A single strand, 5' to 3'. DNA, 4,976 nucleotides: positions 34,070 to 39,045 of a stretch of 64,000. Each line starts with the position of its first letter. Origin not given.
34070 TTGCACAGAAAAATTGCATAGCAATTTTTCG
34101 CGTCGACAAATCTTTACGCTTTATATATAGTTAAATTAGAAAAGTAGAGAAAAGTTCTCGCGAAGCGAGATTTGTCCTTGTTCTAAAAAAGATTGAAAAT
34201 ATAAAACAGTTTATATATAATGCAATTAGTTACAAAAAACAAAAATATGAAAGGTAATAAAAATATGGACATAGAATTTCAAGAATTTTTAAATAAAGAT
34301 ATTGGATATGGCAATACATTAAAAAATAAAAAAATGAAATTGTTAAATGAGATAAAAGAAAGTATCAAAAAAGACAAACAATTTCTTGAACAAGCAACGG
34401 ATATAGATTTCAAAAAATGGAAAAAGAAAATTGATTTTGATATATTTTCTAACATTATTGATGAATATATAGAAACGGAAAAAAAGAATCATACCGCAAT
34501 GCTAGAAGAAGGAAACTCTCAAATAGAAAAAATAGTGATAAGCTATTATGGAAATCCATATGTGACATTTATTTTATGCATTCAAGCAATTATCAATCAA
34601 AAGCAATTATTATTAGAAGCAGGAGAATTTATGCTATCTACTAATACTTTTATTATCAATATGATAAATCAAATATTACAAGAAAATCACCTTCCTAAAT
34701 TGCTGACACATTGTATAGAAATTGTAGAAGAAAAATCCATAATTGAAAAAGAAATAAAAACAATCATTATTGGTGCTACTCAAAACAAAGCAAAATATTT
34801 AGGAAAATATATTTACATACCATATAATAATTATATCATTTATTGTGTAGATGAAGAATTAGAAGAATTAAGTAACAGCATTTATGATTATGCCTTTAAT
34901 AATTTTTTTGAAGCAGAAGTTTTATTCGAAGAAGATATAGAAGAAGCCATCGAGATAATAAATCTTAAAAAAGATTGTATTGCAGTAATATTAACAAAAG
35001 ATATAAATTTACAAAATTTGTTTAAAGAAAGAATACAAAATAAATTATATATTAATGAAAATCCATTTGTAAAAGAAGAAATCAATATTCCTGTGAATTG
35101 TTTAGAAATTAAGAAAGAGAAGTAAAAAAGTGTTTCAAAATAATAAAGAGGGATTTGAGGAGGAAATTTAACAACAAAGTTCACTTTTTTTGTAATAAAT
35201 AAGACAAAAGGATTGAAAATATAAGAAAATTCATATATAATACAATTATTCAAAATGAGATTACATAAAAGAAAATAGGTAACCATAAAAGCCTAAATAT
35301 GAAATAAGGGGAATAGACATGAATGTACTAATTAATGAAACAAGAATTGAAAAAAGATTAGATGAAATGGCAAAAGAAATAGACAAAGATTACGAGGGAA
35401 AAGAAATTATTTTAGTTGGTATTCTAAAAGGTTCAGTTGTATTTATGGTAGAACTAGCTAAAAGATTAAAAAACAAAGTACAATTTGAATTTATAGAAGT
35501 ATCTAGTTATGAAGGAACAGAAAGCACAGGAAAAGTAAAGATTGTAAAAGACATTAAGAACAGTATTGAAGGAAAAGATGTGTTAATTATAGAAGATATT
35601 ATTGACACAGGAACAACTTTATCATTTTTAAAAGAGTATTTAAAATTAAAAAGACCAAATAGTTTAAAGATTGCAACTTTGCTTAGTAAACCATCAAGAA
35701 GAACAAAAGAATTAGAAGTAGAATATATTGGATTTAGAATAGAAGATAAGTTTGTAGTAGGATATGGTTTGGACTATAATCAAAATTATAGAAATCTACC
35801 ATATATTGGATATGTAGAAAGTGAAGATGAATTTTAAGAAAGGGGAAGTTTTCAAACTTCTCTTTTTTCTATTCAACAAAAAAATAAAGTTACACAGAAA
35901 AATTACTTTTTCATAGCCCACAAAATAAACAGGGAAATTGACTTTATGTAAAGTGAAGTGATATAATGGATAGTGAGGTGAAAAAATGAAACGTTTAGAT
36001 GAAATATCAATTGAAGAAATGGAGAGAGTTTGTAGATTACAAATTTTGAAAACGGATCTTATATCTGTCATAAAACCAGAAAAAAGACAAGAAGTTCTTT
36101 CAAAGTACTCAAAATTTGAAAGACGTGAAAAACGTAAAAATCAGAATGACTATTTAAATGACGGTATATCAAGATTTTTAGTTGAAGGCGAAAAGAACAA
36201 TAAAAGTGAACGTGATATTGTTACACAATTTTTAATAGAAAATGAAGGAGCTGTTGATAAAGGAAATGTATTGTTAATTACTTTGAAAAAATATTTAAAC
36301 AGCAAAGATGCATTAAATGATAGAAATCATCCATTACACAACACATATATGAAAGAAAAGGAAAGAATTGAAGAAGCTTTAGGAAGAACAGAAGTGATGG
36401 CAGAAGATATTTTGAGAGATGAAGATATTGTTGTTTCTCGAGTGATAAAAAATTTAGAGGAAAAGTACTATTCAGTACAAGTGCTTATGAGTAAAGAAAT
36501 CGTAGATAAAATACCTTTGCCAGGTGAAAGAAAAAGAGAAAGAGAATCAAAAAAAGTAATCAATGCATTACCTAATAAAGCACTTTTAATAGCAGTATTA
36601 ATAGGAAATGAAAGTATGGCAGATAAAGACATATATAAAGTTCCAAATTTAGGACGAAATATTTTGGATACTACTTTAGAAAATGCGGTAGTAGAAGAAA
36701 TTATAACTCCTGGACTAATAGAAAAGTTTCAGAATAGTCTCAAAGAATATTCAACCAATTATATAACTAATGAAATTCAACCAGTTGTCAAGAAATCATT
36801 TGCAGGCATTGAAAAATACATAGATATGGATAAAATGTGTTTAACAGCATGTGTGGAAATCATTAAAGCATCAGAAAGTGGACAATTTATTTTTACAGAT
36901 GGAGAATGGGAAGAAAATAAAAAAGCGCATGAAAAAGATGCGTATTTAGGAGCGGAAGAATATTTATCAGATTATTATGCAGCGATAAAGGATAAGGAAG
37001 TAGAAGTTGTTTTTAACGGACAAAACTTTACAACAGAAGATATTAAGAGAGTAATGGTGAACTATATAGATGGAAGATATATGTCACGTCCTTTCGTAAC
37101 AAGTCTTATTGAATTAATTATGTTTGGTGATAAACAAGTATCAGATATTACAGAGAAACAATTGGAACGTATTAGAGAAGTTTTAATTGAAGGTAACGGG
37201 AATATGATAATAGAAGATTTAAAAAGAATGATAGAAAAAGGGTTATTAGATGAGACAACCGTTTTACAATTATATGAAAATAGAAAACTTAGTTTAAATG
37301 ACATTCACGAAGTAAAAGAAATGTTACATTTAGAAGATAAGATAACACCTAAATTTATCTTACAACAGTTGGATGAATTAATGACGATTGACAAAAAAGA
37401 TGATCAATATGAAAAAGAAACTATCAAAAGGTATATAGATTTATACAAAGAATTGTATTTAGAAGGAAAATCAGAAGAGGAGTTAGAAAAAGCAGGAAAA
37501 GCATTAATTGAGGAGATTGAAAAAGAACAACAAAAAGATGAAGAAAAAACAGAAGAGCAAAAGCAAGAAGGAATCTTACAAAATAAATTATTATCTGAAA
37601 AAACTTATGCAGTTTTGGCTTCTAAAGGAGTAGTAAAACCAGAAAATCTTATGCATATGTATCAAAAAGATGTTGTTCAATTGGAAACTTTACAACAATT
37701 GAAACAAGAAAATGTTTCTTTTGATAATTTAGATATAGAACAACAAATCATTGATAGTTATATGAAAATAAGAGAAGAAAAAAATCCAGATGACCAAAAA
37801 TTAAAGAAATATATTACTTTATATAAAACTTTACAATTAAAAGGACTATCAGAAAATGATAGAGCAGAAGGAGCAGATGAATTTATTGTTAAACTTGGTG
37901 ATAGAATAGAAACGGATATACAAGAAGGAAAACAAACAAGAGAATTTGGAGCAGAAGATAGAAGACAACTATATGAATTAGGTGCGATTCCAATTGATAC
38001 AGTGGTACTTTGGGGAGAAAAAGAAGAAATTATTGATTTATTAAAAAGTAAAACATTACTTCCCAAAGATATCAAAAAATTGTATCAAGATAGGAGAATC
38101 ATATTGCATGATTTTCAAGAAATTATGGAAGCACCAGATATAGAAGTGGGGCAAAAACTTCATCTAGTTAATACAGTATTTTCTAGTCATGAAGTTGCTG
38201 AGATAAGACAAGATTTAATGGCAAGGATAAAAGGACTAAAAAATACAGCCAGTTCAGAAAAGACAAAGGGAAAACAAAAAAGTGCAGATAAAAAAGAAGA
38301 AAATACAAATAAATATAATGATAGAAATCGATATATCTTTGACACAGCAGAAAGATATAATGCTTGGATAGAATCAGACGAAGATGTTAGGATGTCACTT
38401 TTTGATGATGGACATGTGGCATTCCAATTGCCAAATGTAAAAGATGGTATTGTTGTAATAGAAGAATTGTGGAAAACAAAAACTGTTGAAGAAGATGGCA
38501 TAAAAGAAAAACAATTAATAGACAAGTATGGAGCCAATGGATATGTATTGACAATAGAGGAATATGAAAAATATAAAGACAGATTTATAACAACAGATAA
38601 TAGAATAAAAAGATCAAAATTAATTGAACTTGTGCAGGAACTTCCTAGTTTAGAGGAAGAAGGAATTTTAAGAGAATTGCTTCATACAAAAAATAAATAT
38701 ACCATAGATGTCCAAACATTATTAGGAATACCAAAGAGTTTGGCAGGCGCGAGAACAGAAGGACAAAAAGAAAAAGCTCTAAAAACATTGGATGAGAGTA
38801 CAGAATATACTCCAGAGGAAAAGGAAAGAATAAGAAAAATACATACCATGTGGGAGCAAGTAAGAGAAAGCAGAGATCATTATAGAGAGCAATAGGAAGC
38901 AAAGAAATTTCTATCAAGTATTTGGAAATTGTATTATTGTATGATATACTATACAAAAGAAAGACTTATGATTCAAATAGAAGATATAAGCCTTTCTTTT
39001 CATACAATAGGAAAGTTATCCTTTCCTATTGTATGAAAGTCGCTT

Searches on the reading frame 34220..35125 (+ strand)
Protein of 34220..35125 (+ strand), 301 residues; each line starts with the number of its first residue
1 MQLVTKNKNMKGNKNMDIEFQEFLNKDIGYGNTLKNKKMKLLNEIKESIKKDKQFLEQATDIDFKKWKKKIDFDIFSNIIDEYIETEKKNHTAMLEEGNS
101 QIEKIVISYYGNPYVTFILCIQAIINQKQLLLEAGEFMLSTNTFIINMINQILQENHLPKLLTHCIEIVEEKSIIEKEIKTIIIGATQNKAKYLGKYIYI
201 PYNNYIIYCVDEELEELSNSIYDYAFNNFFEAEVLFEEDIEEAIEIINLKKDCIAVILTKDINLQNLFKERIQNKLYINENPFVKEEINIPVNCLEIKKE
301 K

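Call 7: search_protein_families(library=pfam, proteins=[window:34220-35125:+], max_evalue=1)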
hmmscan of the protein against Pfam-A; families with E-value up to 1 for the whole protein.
window:34220-35125:+ (301 aa): 0 families

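Call 8: search_protein_families(library=ncbifam, proteins=[window:34220-35125:+], max_evalue=1)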
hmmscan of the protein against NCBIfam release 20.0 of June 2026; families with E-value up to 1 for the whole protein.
window:34220-35125:+ (301 aa): 2 families
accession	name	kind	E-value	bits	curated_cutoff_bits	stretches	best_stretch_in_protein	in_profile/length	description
NF001208.0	PRK00174.1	subfamily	0.089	11.1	657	1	47-110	49-114/649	acetate--CoA ligase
NF001221.0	PRK00197.1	equivalog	0.095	11.4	289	1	79-171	94-186/418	glutamate-5-semialdehyde dehydrogenase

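Call 27: search_protein_families(library=phrogs, proteins=[window:34220-35125:+], max_evalue=1)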
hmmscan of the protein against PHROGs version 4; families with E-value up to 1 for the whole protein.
window:34220-35125:+ (301 aa): 0 families

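Call 47: search_protein_families(library=padloc, proteins=[window:34220-35125:+], max_evalue=1)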
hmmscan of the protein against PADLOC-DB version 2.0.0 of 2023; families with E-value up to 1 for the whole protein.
window:34220-35125:+ (301 aa): 0 families

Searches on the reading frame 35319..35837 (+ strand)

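Call 7: search_protein_families(library=pfam, proteins=[window:35319-35837:+], max_evalue=1)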
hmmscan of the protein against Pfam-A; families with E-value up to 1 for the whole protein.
window:35319-35837:+ (172 aa): 4 families
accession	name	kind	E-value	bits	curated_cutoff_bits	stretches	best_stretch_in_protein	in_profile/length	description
PF00156.33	Pribosyltran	-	2.9e-32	111.6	26.3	1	9-153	10-157/158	Phosphoribosyl transferase domain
PF05124.17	S_layer_C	-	0.0017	18.5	23.9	1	16-92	98-159/177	S-layer like family, outer domain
PF14681.12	UPRTase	-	0.019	14.9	27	1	7-110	47-145/206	Uracil phosphoribosyltransferase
PF01985.26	CRS1_YhbY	-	0.14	12.9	27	1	15-62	29-76/84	CRS1 / YhbY (CRM) domain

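Call 8: search_protein_families(library=ncbifam, proteins=[window:35319-35837:+], max_evalue=1)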
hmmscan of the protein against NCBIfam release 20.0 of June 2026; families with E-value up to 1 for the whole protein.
window:35319-35837:+ (172 aa): 33 families (the best 25 are shown)
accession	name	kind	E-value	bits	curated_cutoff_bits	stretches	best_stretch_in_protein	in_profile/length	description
TIGR01203.1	HGPRTase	equivalog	1.1e-65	220.4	150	1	3-167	1-167/167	hypoxanthine phosphoribosyltransferase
NF006605.0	PRK09162.1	equivalog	1.4e-37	128.9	181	1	3-166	16-180/183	hypoxanthine-guanine phosphoribosyltransferase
NF006613.0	PRK09177.1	equivalog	3.1e-10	39.8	138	1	17-129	24-125/159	xanthine phosphoribosyltransferase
NF003549.0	PRK05205.1-5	equivalog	1.2e-08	34.6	138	1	3-140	7-154/182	bifunctional pyr operon transcriptional regulator/uracil phosphoribosyltransferase PyrR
NF003545.0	PRK05205.1-1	equivalog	3.9e-08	32.9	140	1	13-128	9-133/171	bifunctional pyr operon transcriptional regulator/uracil phosphoribosyltransferase PyrR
NF003548.0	PRK05205.1-4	equivalog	5.2e-08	32.9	218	1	5-141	7-146/173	bifunctional pyr operon transcriptional regulator/uracil phosphoribosyltransferase PyrR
NF001097.0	PRK00129.1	equivalog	1.4e-06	28.2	114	1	8-125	53-164/209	uracil phosphoribosyltransferase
TIGR01251.1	ribP_PPkin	subfamily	2.8e-06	26.5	113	1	17-109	149-234/309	ribose-phosphate diphosphokinase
NF002620.0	PRK02277.1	subfamily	1e-05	25.3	115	1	12-126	71-182/201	orotate phosphoribosyltransferase-like protein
TIGR01091.1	upp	equivalog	1.2e-05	25.1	208.35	1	9-126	52-163/207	uracil phosphoribosyltransferase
NF002095.0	PRK00934.1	equivalog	3.6e-05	23.1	296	1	15-106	144-226/287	ribose-phosphate diphosphokinase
NF003546.0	PRK05205.1-2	equivalog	4.9e-05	23.1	268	1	3-138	5-148/175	bifunctional pyr operon transcriptional regulator/uracil phosphoribosyltransferase PyrR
NF002320.0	PRK01259.1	subfamily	7.9e-05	22.2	297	1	19-109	156-238/316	ribose-phosphate diphosphokinase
NF003547.0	PRK05205.1-3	equivalog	8.8e-05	22.4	230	1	4-138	16-162/194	bifunctional pyr operon transcriptional regulator/uracil phosphoribosyltransferase PyrR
NF003428.0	PRK04923.1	equivalog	0.00037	19.8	536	1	20-125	158-255/319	ribose-phosphate diphosphokinase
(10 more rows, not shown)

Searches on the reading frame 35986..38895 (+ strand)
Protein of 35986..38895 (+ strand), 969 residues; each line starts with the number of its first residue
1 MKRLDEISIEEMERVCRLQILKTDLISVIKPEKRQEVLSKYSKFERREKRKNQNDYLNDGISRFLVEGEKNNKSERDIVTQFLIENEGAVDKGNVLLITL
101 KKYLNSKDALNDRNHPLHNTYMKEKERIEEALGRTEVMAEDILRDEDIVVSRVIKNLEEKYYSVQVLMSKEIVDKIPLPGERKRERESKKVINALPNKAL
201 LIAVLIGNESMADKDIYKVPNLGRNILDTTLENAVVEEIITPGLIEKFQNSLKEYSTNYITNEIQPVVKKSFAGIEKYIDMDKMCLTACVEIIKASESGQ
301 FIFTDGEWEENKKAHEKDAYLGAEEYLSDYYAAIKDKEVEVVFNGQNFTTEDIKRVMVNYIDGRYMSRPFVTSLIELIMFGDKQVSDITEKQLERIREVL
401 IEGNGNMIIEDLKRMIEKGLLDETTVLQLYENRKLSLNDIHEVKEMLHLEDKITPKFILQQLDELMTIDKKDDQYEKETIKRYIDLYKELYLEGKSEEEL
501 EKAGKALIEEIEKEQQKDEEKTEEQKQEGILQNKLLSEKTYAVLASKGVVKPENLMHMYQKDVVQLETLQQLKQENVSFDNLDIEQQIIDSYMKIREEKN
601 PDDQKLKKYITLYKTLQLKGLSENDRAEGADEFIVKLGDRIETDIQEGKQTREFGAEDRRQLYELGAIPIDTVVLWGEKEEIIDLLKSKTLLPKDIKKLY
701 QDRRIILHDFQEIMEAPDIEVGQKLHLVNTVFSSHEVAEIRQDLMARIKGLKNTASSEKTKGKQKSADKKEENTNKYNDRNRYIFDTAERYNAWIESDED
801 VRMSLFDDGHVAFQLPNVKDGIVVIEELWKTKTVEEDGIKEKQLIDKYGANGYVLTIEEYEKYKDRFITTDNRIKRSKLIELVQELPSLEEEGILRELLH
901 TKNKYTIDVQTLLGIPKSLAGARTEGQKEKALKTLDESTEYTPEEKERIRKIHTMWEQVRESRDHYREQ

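Call 7: search_protein_families(library=pfam, proteins=[window:35986-38895:+], max_evalue=1)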
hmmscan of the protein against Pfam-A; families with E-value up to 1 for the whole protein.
window:35986-38895:+ (969 aa): 0 families

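Call 8: search_protein_families(library=ncbifam, proteins=[window:35986-38895:+], max_evalue=1)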
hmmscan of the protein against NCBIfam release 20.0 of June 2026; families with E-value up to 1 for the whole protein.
window:35986-38895:+ (969 aa): 1 family
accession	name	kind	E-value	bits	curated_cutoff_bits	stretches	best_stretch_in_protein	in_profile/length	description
NF002922.0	PRK03554.1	equivalog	0.36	11.4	125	1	728-769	16-57/89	Sec-independent protein translocase subunit TatA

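Call 27: search_protein_families(library=phrogs, proteins=[window:35986-38895:+], max_evalue=1)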
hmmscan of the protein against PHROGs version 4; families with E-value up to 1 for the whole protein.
window:35986-38895:+ (969 aa): 2 families
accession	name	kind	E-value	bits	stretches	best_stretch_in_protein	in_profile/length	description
phrog_32232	-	unknown function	0.0063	17.7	1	580-616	15-52/109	-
phrog_1793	-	head and packaging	0.03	15.5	1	491-528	119-156/193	head scaffolding protein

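Call 47: search_protein_families(library=padloc, proteins=[window:35986-38895:+], max_evalue=1)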
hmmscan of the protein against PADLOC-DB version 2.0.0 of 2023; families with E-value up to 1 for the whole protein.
window:35986-38895:+ (969 aa): 0 families
